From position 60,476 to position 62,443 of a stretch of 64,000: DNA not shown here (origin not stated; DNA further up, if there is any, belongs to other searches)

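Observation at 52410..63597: Ten-gene ldh / hdrBCA-mvhD / Flx- and Asr-like / frdBA-like / AAE-transporter operon: candidate novel flavin-based electron-bifurcating fumarate (or related enoate/dicarboxylate) reductase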

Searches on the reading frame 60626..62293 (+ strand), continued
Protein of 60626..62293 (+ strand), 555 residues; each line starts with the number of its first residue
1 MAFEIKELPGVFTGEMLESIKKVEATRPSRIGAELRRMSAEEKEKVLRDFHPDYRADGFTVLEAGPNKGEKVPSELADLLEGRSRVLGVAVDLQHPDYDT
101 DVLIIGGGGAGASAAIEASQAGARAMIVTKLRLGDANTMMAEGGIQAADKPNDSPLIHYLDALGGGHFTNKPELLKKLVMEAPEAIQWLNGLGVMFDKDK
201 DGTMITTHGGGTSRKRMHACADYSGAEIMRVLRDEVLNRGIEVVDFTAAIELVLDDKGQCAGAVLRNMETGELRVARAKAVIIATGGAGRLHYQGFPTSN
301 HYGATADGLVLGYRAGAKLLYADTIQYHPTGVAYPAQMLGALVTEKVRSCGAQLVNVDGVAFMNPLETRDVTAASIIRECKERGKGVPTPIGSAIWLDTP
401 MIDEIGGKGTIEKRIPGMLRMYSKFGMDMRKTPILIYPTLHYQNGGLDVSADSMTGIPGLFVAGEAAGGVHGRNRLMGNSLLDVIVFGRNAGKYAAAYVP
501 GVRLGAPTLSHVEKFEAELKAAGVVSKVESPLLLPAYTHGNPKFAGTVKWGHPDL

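Call 20: find_encoding_contigs(protein=P0007, flank=10000, max_places=2)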
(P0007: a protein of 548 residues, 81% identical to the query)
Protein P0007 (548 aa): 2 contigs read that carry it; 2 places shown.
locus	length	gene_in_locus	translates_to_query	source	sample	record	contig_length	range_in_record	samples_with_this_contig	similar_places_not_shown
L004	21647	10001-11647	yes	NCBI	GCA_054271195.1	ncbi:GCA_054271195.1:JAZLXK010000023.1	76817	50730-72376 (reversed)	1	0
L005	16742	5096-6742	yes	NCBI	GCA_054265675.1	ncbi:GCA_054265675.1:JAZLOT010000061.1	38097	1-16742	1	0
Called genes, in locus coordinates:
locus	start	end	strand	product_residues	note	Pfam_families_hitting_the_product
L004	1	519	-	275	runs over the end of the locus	PF01177:Asp_Glu_race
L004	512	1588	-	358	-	PF01820:Dala_Dala_lig_N, PF02786:CPSase_L_D2, PF02222:ATP-grasp, PF07478:Dala_Dala_lig_C, PF13535:ATP-grasp_4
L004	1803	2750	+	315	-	PF00056:Ldh_1_N, PF02056:Glyco_hydro_4 (faint), PF03721:UDPG_MGDP_dh_N (faint), PF02866:Ldh_1_C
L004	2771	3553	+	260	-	PF02754:CCG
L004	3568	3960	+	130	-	PF13237:Fer4_10, PF13183:Fer4_8, PF12838:Fer4_7 (weak), PF13187:Fer4_9, PF13534:Fer4_17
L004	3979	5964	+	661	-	PF01266:DAO (faint), PF07992:Pyr_redox_2 (faint), PF12831:FAD_oxidored (faint), PF13450:NAD_binding_8, PF12797:Fer4_2 (faint), PF12837:Fer4_6 (faint), PF12838:Fer4_7 (weak), PF13187:Fer4_9 (weak), +4 more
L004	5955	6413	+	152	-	PF02662:FlpD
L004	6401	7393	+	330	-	PF13187:Fer4_9 (faint), PF13237:Fer4_10 (faint), PF12797:Fer4_2 (faint), PF13183:Fer4_8, PF13534:Fer4_17 (weak)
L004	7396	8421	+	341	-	PF13534:Fer4_17 (faint), PF13187:Fer4_9 (faint), PF13183:Fer4_8 (weak), PF13237:Fer4_10 (faint), PF17179:Fer4_22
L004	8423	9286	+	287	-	PF00175:NAD_binding_1, PF10418:DHODB_Fe-S_bind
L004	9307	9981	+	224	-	PF13183:Fer4_8 (faint), PF12838:Fer4_7, PF13187:Fer4_9, PF13237:Fer4_10 (weak), PF14697:Fer4_21 (weak)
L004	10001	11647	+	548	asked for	PF00890:FAD_binding_2, PF01134:GIDA (faint), PF01266:DAO (weak), PF01494:FAD_binding_3 (faint), PF03486:HI0933_like, PF07992:Pyr_redox_2 (weak), PF12831:FAD_oxidored (faint)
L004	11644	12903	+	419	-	PF06826:Asp-Al_Ex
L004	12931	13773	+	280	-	PF05681:Fumerase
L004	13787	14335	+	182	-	PF05683:Fumerase_C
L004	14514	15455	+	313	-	-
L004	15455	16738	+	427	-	PF02311:AraC_binding (weak), PF00165:HTH_AraC (faint), PF12833:HTH_18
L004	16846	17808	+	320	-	-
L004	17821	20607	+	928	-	-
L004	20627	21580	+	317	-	-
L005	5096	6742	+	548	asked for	PF00890:FAD_binding_2, PF01134:GIDA (faint), PF01266:DAO (weak), PF01494:FAD_binding_3 (faint), PF03486:HI0933_like, PF07992:Pyr_redox_2 (weak), PF12831:FAD_oxidored (faint)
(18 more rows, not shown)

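Call 21: search_protein_representatives(protein=window:60626-62293:+)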
Query: 555 residues. Proteins with E-value up to 0.001 (for the whole library): 20574; up to 1e-10: 8848; up to 1e-30: 2443. The best 150 are listed.
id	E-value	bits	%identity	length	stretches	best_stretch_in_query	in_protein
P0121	2.4e-189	646.7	55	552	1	12-539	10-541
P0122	1.2e-176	604.8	56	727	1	35-534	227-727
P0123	5.6e-172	589.4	80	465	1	100-431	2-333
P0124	3.0e-164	563.9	73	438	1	195-538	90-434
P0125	6.1e-147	506.7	69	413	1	167-503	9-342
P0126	1.6e-143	495.4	73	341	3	318-455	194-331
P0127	4.0e-142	490.9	48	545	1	40-538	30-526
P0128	1.6e-138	479.0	72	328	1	12-317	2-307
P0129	4.8e-129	447.7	47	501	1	19-512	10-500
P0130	6.2e-129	447.3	81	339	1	99-350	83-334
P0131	2.9e-125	435.2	47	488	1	42-499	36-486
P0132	4.8e-120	418.0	45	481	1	25-496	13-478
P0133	1.2e-117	410.1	70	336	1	233-492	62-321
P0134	3.6e-117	408.5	43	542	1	42-538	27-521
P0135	4.4e-110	385.1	71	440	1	12-267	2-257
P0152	6.4e-90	318.5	40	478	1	38-501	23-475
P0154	8.6e-88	311.5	44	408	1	97-496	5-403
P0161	1.5e-83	297.5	40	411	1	99-498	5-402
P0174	6.5e-74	265.7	43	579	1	99-502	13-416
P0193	2.6e-68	247.2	40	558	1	97-497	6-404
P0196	1.0e-66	242.0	41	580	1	99-497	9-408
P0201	8.8e-66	238.9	40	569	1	99-518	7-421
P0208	1.2e-63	231.9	41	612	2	96-363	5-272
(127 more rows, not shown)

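Call 23: find_related_loci(query=A1, collection=genome_contigs, flank=10000)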
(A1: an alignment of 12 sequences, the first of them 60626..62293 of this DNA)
Query A1 (555 aa) in genome_contigs; peptide patterns used: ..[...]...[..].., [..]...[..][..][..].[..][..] (x = any residue, [..] = any of these).
600 stretches matched a pattern (row limit reached: there are more); 591 encode a relative of the query (tblastn E <= 1e-3); the best 80 are kept; 80 distinct loci.
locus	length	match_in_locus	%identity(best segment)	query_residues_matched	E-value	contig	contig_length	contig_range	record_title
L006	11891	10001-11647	81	7-555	0e+0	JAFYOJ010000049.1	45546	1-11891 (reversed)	MAG: Clostridia bacterium isolate RGIG7274 Water_buffalos_Cecum-4__c210100, whole genome shotgun sequence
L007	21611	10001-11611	74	11-546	0e+0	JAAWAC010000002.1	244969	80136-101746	MAG: Lachnospiraceae bacterium isolate ABMPRH_277_0 k141_25845, whole genome shotgun sequence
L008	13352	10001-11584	76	11-537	0e+0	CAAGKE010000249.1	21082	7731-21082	MAG TPA_asm: Lachnospiraceae bacterium, isolate HGM11843, WGS project CAAGKE010000000 data, contig: SRS476292_8_k119_260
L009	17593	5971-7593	73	4-543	0e+0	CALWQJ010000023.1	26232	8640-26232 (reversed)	MAG: uncultured Merdimonas sp. isolate BRZ_NT__bin62 genome assembly, contig: BRZ_NT__NODE_2422_length_26232_cov_6.09673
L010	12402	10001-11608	74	9-544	0e+0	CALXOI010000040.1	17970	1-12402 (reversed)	MAG: uncultured Treponema sp. isolate BRZ_QM__bin83 genome assembly, contig: BRZ_QM__NODE_3346_length_17970_cov_4.438272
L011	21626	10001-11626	73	3-544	0e+0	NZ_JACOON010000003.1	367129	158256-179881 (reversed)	Christensenella tenuis strain NSJ-35 HPD3569_ctg03, whole genome shotgun sequence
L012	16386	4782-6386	73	4-538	0e+0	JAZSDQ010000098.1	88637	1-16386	MAG: Eubacteriales bacterium isolate T1900044596_TS20190062.MAGScoT_cleanbin_000010 SGB_666_k141_1848728, whole genome s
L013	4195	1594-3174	72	12-538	0e+0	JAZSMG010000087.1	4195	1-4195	MAG: Christensenellaceae bacterium isolate T1900044555_TS20190021.MAGScoT_cleanbin_000036 SGB_291_k141_11556, whole geno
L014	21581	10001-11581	72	12-538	0e+0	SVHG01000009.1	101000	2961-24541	MAG: Clostridiales bacterium isolate SIG378 NODE_129_length_101000_cov_38.477275, whole genome shotgun sequence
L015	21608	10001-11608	72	11-545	0e+0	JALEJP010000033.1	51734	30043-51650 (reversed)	MAG: Lachnospiraceae bacterium isolate SUG64 k141_4959150, whole genome shotgun sequence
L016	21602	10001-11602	73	11-544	0e+0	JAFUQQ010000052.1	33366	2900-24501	MAG: Clostridia bacterium isolate RGIG4737 Roe_deer_Rectum.Co__c1520585, whole genome shotgun sequence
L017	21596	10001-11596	72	6-537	0e+0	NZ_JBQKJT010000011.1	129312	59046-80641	Candidatus Avoscillospira sp. LCP25S3_F1 contig00011, whole genome shotgun sequence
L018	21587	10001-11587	72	11-539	0e+0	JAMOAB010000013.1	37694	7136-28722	MAG: Bacillota bacterium isolate Bin_63 Bin_63_scaffold_711, whole genome shotgun sequence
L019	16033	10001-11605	71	6-538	0e+0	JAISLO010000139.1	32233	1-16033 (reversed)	MAG: Synergistaceae bacterium isolate Im510_bin11 k119_1789196, whole genome shotgun sequence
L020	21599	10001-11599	71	6-538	0e+0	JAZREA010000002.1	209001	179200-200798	MAG: Clostridia bacterium isolate T1900045502_YK20190196.MAGScoT_cleanbin_000001 SGB_7508_k141_708314, whole genome shot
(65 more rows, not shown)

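Call 27: search_protein_families(library=ncbifam, proteins=[L017:1482-2858:+, L001:72-1412:+, L004:12931-13773:+], max_evalue=1e-10)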
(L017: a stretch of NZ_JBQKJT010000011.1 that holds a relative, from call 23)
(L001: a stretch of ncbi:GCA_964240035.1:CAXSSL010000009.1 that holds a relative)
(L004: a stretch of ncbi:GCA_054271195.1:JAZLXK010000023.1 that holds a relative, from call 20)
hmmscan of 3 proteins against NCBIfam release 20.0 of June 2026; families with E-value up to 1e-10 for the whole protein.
L017:1482-2858:+ (458 aa): 11 families
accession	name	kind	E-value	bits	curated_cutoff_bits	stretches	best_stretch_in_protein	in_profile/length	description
TIGR00979.1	fumC_II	equivalog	3.7e-216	718.3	664.75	1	3-458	1-457/458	class II fumarate hydratase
NF009089.0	PRK12425.1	equivalog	9.5e-175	581.9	840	1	4-458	3-458/464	class II fumarate hydratase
NF008909.0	PRK12273.1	subfamily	4.9e-155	517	510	1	1-458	3-462/474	aspartate ammonia-lyase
TIGR00839.1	aspA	equivalog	2.4e-131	438.9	681.2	1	4-458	1-457/468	aspartate ammonia-lyase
NF011092.0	PRK14515.1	subfamily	4e-117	392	876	1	3-457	11-465/479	aspartate ammonia-lyase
TIGR00928.1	purB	equivalog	4.1e-25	88.5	326.2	1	132-411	91-362/436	adenylosuccinate lyase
NF006554.0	PRK09053.1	equivalog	9e-20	70.9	595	1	137-424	108-392/453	3-carboxy-cis,cis-muconate cycloisomerase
TIGR02426.1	protocat_pcaB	equivalog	6.4e-19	68.1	355.75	1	135-339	96-289/338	3-carboxy-cis,cis-muconate cycloisomerase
TIGR00838.1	argH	equivalog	2.4e-16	59.8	279.5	1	131-345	100-304/455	argininosuccinate lyase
NF004631.0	PRK05975.1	equivalog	2.4e-12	46.5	371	1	132-334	102-291/352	3-carboxy-cis,cis-muconate cycloisomerase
NF006500.1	PRK08937.2-4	subfamily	3.3e-11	42.7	626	1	150-401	118-361/448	adenylosuccinate lyase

L001:72-1412:+ (446 aa): 13 families
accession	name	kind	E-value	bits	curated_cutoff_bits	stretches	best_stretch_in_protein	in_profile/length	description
NF052536.2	CoM_syn_XcbD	exception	4.7e-121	404.6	600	1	16-442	16-442/443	3-sulfopropionylcysteine synthase XcbD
NF006500.1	PRK08937.2-4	subfamily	1.7e-119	399.5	626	1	17-444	17-444/448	adenylosuccinate lyase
NF006554.0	PRK09053.1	equivalog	3e-112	375.7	595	1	11-442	11-444/453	3-carboxy-cis,cis-muconate cycloisomerase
TIGR00928.1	purB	equivalog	2e-94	316.8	326.2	1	13-442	5-435/436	adenylosuccinate lyase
TIGR02426.1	protocat_pcaB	equivalog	2.4e-78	263.4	355.75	1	19-348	11-337/338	3-carboxy-cis,cis-muconate cycloisomerase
NF052556.1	NtrsucLyaStm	equivalog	8.5e-72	242.5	650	1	23-442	31-463/466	nitrosuccinate lyase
NF004631.0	PRK05975.1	equivalog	1.7e-52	178.6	371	1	20-354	21-350/352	3-carboxy-cis,cis-muconate cycloisomerase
NF006764.0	PRK09285.1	equivalog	5e-24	84.5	446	1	95-442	111-455/456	adenylosuccinate lyase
TIGR00838.1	argH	equivalog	1.9e-19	70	279.5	1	34-429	31-426/455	argininosuccinate lyase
NF002563.0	PRK02186.1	subfamily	1.3e-14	53.4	625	1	92-403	501-811/890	argininosuccinate lyase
NF008909.0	PRK12273.1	subfamily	6.2e-14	51.7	510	1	103-432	139-462/474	aspartate ammonia-lyase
NF008964.0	PRK12308.1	equivalog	4e-11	42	657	1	98-424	100-423/624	argininosuccinate lyase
TIGR00979.1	fumC_II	equivalog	7.9e-11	41.4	664.75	0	131-290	162-328/458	class II fumarate hydratase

L004:12931-13773:+ (280 aa): 6 families
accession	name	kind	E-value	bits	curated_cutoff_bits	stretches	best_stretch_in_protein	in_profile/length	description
NF004885.0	PRK06246.1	equivalog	9.8e-124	412.1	276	1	1-277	1-276/279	fumarate hydratase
TIGR00722.1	ttdA_fumA_fumB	subfamily_domain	1.1e-95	319.9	100.65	1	9-277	1-270/273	hydrolyase, tartrate alpha subunit/fumarate domain protein, Fe-S type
NF006084.0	PRK08230.1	equivalog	5e-52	176.8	365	1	4-275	9-282/303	L(+)-tartrate dehydratase subunit alpha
NF011920.0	PRK15391.1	subfamily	4.4e-26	91.3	1094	1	41-277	80-325/548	class I fumarate hydratase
NF011919.0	PRK15390.1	equivalog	7.1e-26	90.5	1105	1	43-277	82-325/548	class I fumarate hydratase FumA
NF011921.0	PRK15392.1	equivalog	5e-20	71.5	1060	1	45-277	83-324/550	class I fumarate hydratase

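Call 39: list_cluster_members(proteins=[P0121, P0127, P0134, P0122, P0129, window:60626-62293:+])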
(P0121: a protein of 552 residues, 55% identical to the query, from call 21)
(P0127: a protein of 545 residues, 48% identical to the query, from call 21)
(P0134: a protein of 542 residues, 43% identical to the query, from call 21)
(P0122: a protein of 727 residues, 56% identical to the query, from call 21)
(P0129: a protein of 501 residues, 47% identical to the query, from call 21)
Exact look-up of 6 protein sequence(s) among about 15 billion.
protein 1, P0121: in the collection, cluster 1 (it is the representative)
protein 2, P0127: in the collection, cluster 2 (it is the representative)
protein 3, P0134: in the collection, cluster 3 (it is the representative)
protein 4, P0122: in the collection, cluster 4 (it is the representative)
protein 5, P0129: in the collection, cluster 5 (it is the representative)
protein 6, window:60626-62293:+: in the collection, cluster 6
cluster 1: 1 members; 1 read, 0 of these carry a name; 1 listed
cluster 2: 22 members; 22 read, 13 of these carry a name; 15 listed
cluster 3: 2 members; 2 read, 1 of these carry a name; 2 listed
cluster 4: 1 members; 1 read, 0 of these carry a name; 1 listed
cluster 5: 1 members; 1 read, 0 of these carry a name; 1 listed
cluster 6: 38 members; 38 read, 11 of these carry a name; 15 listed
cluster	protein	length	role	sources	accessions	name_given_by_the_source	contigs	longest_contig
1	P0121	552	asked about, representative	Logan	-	-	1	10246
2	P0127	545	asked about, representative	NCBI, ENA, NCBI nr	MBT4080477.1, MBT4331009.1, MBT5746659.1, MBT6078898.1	MAG: FAD-binding protein [Gammaproteobacteria bacterium] | FAD-binding protein [Gammaproteobacteria bacterium]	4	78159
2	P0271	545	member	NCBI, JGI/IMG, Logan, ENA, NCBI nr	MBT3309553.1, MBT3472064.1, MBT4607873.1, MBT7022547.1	MAG: FAD-binding protein [Gammaproteobacteria bacterium] | succinate dehydrogenase / fumarate reductase flavoprotein subunit/L-aspartate oxidase | FAD-binding protein [Gammaproteobacteria bacterium]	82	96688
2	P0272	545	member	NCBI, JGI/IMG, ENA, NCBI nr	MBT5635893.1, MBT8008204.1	MAG: FAD-binding protein [Gammaproteobacteria bacterium] | FAD-binding protein [Gammaproteobacteria bacterium]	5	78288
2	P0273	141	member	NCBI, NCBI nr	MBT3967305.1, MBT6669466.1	MAG: FAD-binding protein, partial [Gammaproteobacteria bacterium] | FAD-binding protein [Gammaproteobacteria bacterium]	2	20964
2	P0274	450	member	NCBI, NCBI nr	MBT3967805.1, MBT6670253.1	MAG: FAD-binding protein, partial [Gammaproteobacteria bacterium] | FAD-binding protein [Gammaproteobacteria bacterium]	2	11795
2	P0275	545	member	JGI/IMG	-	succinate dehydrogenase / fumarate reductase flavoprotein subunit/L-aspartate oxidase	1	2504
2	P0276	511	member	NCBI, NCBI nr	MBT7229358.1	MAG: FAD-binding protein, partial [Gammaproteobacteria bacterium] | FAD-binding protein [Gammaproteobacteria bacterium]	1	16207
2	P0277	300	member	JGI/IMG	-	succinate dehydrogenase / fumarate reductase flavoprotein subunit/L-aspartate oxidase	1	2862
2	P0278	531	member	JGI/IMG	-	succinate dehydrogenase / fumarate reductase flavoprotein subunit/L-aspartate oxidase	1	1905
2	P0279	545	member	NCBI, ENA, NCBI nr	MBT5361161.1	MAG: FAD-binding protein [Gammaproteobacteria bacterium] | FAD-binding protein [Gammaproteobacteria bacterium]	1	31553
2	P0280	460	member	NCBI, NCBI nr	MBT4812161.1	MAG: FAD-binding protein, partial [Thiotrichales bacterium] | FAD-binding protein [Thiotrichales bacterium]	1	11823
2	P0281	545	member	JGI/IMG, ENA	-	succinate dehydrogenase / fumarate reductase flavoprotein subunit/L-aspartate oxidase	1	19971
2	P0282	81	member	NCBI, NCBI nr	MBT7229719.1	MAG: L-aspartate oxidase, partial [Gammaproteobacteria bacterium] | L-aspartate oxidase [Gammaproteobacteria bacterium]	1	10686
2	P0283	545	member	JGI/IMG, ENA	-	-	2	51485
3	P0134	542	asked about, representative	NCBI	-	-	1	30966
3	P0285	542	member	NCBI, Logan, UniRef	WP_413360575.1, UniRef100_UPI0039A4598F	FAD-binding protein [Prochlorococcus sp. MIT 1201] | FAD-binding protein n=1 Tax=Prochlorococcus sp. MIT 1201 TaxID=3082535 RepID=UPI0039A4598F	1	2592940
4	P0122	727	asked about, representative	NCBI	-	-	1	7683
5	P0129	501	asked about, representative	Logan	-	-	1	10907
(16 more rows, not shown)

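Call 54: predict_structure(alignment_id=A2)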
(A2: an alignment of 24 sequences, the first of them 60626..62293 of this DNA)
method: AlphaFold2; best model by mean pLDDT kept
length: 555 residues; sequences in the alignment: 24
mean_pLDDT: 71.0   pTM: 0.76
mean pLDDT of the five models: 71.0, 70.4, 66.7, 66.7, 62.6
residues with pLDDT >= 90: 144; 70-90: 187; 50-70: 93; < 50: 131
segments of 3 or more residues with pLDDT < 50: 1-8, 135-168, 197-200, 202-223, 286-303, 335-343, 442-444, 469-479, 535-555
pLDDT, mean of each block of 10 residues (from residue 1): 46 84 93 82 85 74 90 78 89 95 84 91 90 45 30 33 43 65 68 57 37 36 56 87 85 96 88 94 61 32 62 88 57 45 60 92 78 85 86 85 88 68 72 75 66 91 65 39 74 95 95 94 84 46 41 31
secondary structure, 60 per line:
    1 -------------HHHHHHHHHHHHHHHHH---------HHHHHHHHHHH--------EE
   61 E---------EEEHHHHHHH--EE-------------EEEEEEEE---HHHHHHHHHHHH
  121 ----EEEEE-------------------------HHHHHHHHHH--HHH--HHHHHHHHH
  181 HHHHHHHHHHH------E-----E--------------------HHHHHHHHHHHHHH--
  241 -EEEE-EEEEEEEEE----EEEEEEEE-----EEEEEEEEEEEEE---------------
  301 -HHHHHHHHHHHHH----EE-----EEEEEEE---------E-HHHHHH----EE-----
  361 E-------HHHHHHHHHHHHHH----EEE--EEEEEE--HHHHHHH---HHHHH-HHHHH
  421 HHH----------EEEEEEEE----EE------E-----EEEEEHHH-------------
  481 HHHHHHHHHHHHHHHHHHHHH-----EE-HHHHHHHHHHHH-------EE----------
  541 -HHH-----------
elements in order: H14-30 H40-50 E59-61 E71-73 H74-80 E98-105 H109-120 E125-129 H155-164 H172-191 H225-238 E242-245 E247-255 E260-267 E273-285 H302-314 E326-332 H344-349 H369-382 E387-389 E392-397 H400-406 H410-414 H416-423 E434-441 E460-464 H481-501 H510-521
